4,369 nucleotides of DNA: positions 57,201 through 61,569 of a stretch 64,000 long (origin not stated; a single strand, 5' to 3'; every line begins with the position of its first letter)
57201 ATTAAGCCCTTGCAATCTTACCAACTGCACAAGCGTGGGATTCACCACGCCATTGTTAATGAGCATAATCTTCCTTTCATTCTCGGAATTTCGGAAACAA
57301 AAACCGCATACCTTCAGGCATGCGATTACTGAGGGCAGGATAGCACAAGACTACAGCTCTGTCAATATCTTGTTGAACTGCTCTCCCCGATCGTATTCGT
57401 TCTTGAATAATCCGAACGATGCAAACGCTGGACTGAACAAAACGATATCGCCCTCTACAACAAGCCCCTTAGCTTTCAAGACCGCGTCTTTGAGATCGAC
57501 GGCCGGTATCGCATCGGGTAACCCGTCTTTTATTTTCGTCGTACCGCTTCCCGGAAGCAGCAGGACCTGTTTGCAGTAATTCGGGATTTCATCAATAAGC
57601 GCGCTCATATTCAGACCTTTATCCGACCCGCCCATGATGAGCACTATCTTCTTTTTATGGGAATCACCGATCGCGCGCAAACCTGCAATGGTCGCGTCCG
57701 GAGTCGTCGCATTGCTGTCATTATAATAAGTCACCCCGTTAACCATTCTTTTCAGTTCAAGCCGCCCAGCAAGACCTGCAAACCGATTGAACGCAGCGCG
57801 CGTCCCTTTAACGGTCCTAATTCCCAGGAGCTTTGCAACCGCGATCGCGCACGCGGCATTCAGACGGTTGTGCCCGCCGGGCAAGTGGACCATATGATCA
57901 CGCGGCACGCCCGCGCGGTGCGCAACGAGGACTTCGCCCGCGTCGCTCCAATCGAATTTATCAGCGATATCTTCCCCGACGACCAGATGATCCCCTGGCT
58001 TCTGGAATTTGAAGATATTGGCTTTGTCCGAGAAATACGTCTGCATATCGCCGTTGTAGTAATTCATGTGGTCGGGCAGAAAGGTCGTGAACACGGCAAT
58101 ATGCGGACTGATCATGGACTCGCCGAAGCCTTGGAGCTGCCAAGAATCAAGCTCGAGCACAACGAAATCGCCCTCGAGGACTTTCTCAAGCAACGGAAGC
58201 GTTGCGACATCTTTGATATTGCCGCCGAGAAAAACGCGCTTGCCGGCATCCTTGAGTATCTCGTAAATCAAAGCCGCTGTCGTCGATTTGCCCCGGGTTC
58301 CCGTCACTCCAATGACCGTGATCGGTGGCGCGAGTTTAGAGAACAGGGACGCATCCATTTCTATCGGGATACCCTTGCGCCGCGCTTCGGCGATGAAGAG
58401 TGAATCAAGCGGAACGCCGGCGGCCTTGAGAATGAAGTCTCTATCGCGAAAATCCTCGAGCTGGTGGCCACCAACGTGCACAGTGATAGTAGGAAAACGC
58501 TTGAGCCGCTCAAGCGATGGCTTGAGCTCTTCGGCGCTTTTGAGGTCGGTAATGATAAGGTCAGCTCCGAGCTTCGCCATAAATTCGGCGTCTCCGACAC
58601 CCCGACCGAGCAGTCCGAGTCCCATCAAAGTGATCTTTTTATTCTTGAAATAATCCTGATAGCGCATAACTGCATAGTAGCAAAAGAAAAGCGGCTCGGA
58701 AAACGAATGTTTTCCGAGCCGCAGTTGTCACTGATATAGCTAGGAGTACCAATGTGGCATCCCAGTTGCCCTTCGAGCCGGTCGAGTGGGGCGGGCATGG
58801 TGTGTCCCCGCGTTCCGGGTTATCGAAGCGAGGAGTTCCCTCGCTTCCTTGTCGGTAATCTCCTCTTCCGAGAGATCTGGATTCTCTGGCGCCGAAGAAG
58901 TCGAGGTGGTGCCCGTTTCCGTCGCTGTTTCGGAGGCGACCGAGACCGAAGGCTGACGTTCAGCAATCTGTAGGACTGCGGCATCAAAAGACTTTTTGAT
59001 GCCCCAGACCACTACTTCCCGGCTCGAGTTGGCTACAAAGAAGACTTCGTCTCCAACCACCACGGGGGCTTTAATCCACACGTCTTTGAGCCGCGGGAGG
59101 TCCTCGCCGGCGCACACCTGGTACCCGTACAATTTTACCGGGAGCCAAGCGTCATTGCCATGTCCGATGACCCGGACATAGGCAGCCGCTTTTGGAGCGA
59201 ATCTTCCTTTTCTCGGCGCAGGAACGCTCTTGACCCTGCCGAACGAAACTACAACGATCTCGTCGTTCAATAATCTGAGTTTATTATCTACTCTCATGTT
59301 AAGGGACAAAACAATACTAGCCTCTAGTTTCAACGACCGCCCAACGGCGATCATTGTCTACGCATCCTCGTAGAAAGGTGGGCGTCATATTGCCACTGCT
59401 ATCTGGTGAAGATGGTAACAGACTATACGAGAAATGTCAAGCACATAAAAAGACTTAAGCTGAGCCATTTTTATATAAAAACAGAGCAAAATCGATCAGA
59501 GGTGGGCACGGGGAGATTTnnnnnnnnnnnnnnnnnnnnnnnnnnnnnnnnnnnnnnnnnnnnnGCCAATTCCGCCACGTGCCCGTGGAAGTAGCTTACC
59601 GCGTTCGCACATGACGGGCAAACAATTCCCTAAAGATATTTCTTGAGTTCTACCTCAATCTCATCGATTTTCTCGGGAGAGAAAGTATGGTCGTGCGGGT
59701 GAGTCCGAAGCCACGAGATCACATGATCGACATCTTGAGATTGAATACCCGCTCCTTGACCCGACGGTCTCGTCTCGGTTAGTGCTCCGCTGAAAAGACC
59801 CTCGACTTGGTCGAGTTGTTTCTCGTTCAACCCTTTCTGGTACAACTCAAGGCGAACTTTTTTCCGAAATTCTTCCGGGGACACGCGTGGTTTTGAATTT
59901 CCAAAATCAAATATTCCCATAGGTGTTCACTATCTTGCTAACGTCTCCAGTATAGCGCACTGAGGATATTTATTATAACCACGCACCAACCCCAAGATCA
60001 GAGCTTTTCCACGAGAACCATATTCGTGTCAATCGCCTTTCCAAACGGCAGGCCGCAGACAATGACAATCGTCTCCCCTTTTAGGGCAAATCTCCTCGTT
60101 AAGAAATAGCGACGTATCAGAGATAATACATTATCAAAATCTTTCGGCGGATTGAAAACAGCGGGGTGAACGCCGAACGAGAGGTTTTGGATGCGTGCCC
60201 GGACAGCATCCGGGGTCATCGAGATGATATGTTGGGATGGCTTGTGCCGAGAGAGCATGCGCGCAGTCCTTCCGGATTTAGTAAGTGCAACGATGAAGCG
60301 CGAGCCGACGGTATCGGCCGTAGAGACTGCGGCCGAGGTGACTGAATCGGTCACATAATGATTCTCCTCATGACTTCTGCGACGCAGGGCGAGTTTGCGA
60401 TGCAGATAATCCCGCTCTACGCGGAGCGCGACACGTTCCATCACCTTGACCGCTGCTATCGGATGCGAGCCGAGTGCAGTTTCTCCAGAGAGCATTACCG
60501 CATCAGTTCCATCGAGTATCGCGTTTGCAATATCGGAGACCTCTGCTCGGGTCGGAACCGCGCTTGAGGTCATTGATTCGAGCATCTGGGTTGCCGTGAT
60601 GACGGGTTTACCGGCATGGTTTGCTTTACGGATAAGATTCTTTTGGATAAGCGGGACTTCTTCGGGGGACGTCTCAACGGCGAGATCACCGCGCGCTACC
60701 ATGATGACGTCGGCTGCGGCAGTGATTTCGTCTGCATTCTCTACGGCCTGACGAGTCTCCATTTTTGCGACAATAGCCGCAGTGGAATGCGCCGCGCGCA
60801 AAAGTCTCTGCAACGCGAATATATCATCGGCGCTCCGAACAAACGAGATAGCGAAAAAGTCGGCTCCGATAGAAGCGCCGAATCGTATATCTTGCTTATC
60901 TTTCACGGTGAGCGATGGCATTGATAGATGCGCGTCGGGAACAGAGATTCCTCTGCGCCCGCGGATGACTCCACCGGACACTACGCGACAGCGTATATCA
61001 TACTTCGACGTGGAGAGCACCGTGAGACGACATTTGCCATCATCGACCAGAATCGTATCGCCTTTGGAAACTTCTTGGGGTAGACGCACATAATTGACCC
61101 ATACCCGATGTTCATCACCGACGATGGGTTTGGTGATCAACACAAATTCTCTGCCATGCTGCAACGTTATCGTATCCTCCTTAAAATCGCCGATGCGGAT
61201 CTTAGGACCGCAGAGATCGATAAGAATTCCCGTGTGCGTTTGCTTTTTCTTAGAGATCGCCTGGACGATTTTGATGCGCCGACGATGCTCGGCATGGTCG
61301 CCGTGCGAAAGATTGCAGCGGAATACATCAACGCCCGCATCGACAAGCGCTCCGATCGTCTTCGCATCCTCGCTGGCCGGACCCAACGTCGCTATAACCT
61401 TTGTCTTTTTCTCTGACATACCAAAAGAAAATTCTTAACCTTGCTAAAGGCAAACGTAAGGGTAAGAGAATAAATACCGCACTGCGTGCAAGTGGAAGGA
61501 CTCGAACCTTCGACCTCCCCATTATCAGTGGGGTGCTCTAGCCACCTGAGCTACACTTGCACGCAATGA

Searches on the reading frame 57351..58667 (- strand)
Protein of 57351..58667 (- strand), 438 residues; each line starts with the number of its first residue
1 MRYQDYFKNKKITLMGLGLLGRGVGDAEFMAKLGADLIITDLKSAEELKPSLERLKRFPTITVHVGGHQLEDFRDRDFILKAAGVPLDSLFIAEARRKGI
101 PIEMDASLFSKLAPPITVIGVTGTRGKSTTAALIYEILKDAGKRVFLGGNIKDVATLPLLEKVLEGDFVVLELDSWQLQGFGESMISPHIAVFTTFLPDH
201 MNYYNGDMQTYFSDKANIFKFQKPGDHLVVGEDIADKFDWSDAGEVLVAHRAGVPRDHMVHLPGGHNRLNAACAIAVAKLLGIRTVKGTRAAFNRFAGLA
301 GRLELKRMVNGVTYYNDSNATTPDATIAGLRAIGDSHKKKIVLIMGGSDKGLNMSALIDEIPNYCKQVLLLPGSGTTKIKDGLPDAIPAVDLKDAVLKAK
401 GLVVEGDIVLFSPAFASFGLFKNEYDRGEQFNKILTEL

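Call 10: search_protein_families(library=pfam, proteins=[window:57351-58667:-], max_evalue=0.0001)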
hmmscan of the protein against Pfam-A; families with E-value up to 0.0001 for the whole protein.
window:57351-58667:- (438 aa): 3 families
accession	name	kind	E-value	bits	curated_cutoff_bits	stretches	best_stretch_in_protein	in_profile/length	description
PF08245.18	Mur_ligase_M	-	7.5e-22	78.7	24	1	121-233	1-124/200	Mur ligase middle domain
PF02875.26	Mur_ligase_C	-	1.7e-12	48.7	28.4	1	301-414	1-126/127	Mur ligase, glutamate ligase domain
PF21799.2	MurD-like_N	-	7.4e-06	26.6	27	1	10-102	1-86/88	Mur ligase MurD-like, N-terminal domain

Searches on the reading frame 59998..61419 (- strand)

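Call 10: search_protein_families(library=pfam, proteins=[window:59998-61419:-], max_evalue=0.0001)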
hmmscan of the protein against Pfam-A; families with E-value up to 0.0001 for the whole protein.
window:59998-61419:- (473 aa): 3 families
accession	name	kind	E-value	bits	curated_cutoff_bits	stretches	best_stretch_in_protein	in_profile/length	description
PF00224.27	PK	-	1.3e-109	366.7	30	1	4-324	2-328/328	Pyruvate kinase, barrel domain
PF02887.21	PK_C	-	9.1e-26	90.6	28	1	358-470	1-113/114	Pyruvate kinase, alpha/beta domain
PF03328.21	HpcH_HpaI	-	6.1e-05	22.8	25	0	175-244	75-150/221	HpcH/HpaI aldolase/citrate lyase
